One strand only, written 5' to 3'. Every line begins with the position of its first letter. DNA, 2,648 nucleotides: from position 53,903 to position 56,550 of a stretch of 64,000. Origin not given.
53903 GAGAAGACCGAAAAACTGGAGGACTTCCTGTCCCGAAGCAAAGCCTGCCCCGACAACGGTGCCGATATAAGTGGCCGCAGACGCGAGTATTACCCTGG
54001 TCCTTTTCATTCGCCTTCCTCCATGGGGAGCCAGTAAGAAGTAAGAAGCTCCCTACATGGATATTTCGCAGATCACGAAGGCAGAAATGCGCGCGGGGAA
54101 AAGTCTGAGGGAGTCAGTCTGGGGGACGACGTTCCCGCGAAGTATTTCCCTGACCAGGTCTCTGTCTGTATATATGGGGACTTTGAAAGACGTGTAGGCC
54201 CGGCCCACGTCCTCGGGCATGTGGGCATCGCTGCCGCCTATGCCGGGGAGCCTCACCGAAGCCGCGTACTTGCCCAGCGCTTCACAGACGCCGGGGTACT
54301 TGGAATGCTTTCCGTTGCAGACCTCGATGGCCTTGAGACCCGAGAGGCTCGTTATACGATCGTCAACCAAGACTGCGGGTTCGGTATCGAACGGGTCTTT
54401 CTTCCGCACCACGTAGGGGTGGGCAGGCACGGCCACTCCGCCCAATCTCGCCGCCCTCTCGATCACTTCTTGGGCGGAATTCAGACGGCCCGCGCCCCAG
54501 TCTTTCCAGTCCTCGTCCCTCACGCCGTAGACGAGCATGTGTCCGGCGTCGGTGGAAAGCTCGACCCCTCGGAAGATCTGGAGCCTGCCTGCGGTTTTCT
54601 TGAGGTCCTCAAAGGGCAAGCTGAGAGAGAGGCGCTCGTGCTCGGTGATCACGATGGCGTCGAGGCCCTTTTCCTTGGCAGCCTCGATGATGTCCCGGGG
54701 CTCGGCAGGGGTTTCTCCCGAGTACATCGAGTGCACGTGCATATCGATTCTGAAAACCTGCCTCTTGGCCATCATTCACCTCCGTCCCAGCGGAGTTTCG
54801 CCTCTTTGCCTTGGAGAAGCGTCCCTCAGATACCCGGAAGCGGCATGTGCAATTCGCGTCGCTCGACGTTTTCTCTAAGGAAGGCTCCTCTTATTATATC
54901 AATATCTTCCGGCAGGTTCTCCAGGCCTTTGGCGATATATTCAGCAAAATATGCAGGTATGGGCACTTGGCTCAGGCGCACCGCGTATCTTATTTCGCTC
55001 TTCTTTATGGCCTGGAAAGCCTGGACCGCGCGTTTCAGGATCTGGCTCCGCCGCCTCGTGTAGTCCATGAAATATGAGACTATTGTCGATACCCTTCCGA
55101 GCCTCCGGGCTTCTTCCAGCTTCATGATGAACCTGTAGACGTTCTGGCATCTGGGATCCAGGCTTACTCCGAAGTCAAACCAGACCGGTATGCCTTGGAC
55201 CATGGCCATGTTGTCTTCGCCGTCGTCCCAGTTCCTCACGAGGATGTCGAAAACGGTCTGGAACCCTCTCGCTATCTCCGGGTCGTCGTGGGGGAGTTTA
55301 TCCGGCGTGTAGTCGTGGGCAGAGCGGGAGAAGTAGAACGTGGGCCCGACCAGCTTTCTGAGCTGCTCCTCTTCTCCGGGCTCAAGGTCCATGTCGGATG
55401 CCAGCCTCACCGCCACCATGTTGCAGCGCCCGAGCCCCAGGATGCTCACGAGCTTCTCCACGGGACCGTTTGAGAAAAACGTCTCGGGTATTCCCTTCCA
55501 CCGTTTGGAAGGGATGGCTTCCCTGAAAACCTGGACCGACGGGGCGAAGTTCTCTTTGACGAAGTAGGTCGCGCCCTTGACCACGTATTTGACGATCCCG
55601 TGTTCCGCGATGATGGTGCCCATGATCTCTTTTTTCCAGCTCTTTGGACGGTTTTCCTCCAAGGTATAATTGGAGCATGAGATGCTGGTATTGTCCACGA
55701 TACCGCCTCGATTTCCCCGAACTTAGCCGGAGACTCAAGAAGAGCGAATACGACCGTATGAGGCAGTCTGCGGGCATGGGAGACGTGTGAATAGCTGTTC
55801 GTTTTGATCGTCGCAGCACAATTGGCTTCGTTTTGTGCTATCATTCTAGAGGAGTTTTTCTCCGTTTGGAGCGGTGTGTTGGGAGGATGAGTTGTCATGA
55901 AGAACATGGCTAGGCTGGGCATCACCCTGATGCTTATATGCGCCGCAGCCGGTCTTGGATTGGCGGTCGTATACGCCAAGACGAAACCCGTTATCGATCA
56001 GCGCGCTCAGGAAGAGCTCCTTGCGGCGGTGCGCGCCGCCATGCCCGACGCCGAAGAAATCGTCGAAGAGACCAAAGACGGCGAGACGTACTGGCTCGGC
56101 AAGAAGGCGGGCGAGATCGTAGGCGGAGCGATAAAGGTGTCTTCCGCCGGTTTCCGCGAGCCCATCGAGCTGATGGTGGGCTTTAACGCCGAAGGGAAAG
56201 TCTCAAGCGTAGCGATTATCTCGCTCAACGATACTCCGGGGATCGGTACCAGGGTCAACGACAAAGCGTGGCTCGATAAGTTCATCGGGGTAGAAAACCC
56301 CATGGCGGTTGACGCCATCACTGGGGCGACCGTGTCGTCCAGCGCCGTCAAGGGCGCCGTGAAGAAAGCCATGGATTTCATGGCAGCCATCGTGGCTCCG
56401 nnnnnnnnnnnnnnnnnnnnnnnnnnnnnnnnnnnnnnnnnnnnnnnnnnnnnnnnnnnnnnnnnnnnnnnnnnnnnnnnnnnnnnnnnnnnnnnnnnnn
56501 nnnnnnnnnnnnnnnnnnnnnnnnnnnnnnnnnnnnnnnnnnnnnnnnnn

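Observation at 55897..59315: Triple-FMN-binding extracytoplasmic protein generated by internal tandem duplication, followed by a NarL-type two-component system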

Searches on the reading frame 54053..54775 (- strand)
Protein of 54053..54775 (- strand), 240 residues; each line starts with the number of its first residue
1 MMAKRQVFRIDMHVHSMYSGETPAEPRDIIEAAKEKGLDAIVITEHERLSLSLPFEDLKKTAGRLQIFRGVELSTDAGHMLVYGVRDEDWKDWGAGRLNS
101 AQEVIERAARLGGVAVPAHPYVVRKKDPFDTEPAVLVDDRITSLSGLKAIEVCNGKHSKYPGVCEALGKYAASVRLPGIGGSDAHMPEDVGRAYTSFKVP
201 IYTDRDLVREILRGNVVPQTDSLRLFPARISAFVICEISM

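Call 3: search_protein_families(library=pfam, proteins=[window:54053-54775:-], max_evalue=0.01)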
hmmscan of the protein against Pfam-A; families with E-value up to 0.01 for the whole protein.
window:54053-54775:- (240 aa): 2 families
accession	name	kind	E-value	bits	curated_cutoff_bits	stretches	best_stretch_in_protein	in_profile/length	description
PF13263.12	PHP_C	-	6.7e-15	54.8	21.3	1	169-215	9-55/56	PHP-associated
PF02811.25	PHP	-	7e-10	39.9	26.4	1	11-76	1-66/164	PHP domain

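Call 32: search_protein_families(library=ncbifam, proteins=[window:54053-54775:-], max_evalue=0.001)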
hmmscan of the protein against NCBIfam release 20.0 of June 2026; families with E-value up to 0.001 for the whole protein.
window:54053-54775:- (240 aa): 10 families
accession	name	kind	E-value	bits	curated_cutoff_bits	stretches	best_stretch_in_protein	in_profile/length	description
NF038032.1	CehA_McbA_metalo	domain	2.1e-29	102.9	80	1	9-217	4-214/315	CehA/McbA family metallohydrolase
NF045780.1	TrlF_fam_ATP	equivalog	6.4e-10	38.4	350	1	8-83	6-95/944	TrlF family AAA-like ATPase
NF041577.1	nside_bi_sphtase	equivalog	3.3e-09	36.3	400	1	9-78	3-70/276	3',5'-nucleoside bisphosphate phosphatase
NF005596.0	PRK07328.1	subfamily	1.6e-08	34.3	202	1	10-49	4-43/269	histidinol-phosphatase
TIGR01856.1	hisJ_fam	subfamily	5.2e-08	32.9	90.2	1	10-57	1-48/252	histidinol-phosphatase HisJ family protein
NF047791.1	RNaseRnm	equivalog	1.6e-06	27.6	375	1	10-76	3-69/275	RNase RNM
NF005996.1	PRK08123.1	equivalog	1.8e-06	27.5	133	0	11-52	2-44/262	histidinol-phosphatase HisJ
NF006702.0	PRK09248.1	domain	4.2e-06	26.4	264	1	8-47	3-42/246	PHP domain-containing protein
NF004086.0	PRK05588.1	equivalog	0.00047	20.2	321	0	11-49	3-40/255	histidinol phosphate phosphatase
NF006251.0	PRK08392.1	equivalog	0.00057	19.4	212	0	10-49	2-40/216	hypothetical protein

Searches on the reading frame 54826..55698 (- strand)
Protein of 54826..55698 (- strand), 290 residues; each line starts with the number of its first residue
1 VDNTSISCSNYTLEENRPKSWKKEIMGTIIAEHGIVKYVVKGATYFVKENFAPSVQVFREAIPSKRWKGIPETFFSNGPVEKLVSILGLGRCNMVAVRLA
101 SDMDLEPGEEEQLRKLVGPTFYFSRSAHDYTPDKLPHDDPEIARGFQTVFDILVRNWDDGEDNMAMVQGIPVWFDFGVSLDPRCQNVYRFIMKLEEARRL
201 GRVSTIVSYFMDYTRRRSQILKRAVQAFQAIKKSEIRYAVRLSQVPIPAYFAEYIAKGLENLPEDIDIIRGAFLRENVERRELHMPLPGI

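Call 3: search_protein_families(library=pfam, proteins=[window:54826-55698:-], max_evalue=0.01)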
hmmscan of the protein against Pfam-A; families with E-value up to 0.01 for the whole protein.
window:54826-55698:- (290 aa): 0 families

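Call 32: search_protein_families(library=ncbifam, proteins=[window:54826-55698:-], max_evalue=0.001)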
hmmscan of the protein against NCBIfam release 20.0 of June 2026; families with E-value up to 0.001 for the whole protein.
window:54826-55698:- (290 aa): 0 families

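Call 63: search_solved_structures(query=window:54826-55698:-, max_evalue=1)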
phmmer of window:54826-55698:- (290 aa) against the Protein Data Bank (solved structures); distinct sequences matched with E-value up to 1: 1.
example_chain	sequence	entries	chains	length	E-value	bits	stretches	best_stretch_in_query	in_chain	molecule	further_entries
1ukm_A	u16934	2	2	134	0.5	13.1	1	152-194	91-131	EMS16 A chain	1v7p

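Call 64: search_protein_families(library=pfam, proteins=[window:54826-55698:-], max_evalue=1)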
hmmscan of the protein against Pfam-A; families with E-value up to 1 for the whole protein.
window:54826-55698:- (290 aa): 0 families

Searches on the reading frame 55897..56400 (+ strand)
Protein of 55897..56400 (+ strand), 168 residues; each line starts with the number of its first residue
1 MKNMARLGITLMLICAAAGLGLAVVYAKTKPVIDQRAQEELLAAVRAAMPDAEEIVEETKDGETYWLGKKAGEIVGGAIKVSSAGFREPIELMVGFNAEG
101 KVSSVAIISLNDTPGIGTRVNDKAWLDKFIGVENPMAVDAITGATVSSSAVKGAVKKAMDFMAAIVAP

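Call 55: find_homologous_proteins(query=window:55897-56400:+, max_evalue=1e-10)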
Query seq(168 aa) (168 aa): 27 proteins with E <= 1e-10 among 1061 candidates.
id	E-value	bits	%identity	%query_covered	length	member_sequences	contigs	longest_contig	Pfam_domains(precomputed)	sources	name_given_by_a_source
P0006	7.7e-87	307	83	99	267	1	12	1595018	PF04205.20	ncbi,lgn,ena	-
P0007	1.1e-86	306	83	99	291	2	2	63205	PF04205.20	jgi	jgi:RnfABCDGE-type electron transport complex G subunit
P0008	5.9e-84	297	81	99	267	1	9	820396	PF04205.20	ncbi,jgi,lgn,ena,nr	ncbi:MAG: FMN-binding protein [Bacillota bacterium]|jgi:RnfABCDGE-type electron transport complex G 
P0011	5.0e-81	288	79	99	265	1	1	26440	PF04205.20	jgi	jgi:RnfABCDGE-type electron transport complex G subunit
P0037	3.6e-72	259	67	100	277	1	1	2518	PF04205.20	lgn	-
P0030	1.3e-70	254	67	100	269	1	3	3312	PF04205.20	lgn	-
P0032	2.0e-66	240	90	74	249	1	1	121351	PF04205.20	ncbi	ncbi:MAG: FMN-binding protein [Bacillota bacterium]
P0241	4.2e-61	223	64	100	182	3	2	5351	PF04205.20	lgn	-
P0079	9.9e-58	212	58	99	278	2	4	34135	PF04205.20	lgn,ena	-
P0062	3.9e-57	210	61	100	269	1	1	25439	PF04205.20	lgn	-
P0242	3.2e-54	201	60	100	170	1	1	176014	PF04205.20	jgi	-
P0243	2.1e-47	179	52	99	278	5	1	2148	PF04205.20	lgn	-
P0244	3.6e-40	155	46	82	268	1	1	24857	PF04205.20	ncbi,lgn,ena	-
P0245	4.2e-21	93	40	93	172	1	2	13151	PF04205.20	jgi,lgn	jgi:electron transport complex protein RnfG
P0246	1.1e-20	92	33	98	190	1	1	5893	PF04205.20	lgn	-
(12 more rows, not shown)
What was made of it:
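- Domain 1 is closest to canonical RnfGs (call 55).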

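Call 56: find_encoding_contigs(protein=P0242, flank=10000, max_places=2)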
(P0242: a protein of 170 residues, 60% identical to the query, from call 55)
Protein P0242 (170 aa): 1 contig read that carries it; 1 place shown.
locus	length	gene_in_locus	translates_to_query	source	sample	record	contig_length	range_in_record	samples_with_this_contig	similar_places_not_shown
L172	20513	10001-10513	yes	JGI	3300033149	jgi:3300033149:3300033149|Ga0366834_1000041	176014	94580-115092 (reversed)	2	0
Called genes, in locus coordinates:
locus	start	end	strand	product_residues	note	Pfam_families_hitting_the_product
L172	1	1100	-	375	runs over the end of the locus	PF00056:Ldh_1_N, PF02866:Ldh_1_C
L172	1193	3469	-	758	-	PF00149:Metallophos, PF13570:Beta-prop_ACSF4, PF13360:PQQ_2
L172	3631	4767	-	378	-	PF13439:Glyco_transf_4, PF13477:Glyco_trans_4_2, PF13579:Glyco_trans_4_4, PF00534:Glycos_transf_1 (weak), PF13692:Glyco_trans_1_4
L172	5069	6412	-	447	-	PF00278:Orn_DAP_Arg_deC, PF02784:Orn_Arg_deC_N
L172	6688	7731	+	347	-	PF14343:PrcB_C, PF10648:Gmad2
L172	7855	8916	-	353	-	-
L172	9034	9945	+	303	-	PF04055:Radical_SAM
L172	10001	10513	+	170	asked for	PF04205:FMN_bind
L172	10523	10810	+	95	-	PF04205:FMN_bind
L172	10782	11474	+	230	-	PF00072:Response_reg, PF00196:GerE, PF08281:Sigma70_r4_2 (weak)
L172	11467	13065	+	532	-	PF00989:PAS, PF08448:PAS_4, PF13188:PAS_8, PF08447:PAS_3, PF13426:PAS_9 (weak), PF07730:HisKA_3, PF02518:HATPase_c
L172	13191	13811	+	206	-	PF04542:Sigma70_r2, PF08281:Sigma70_r4_2, PF04545:Sigma70_r4 (weak)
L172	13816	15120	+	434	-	PF12229:PG_binding_4, PF04294:VanW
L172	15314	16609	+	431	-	PF00817:IMS (weak)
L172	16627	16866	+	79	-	PF20114:DUF6504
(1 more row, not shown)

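Call 57: find_encoding_contigs(protein=P0241, flank=10000, max_places=2)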
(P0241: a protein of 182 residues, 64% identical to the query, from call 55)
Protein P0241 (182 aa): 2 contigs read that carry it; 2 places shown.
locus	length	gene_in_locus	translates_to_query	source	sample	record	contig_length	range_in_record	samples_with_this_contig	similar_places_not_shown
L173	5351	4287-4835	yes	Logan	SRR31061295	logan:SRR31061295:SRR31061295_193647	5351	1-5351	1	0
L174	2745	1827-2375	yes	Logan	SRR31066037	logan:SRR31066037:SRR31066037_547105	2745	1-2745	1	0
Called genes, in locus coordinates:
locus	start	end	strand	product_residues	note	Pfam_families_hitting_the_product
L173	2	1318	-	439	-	?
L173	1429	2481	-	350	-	-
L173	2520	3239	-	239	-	PF02811:PHP, PF13263:PHP_C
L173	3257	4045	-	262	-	-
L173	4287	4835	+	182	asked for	PF04205:FMN_bind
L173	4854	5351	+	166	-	?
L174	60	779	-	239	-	PF02811:PHP, PF13263:PHP_C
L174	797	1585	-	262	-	-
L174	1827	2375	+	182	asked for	PF04205:FMN_bind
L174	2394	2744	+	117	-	?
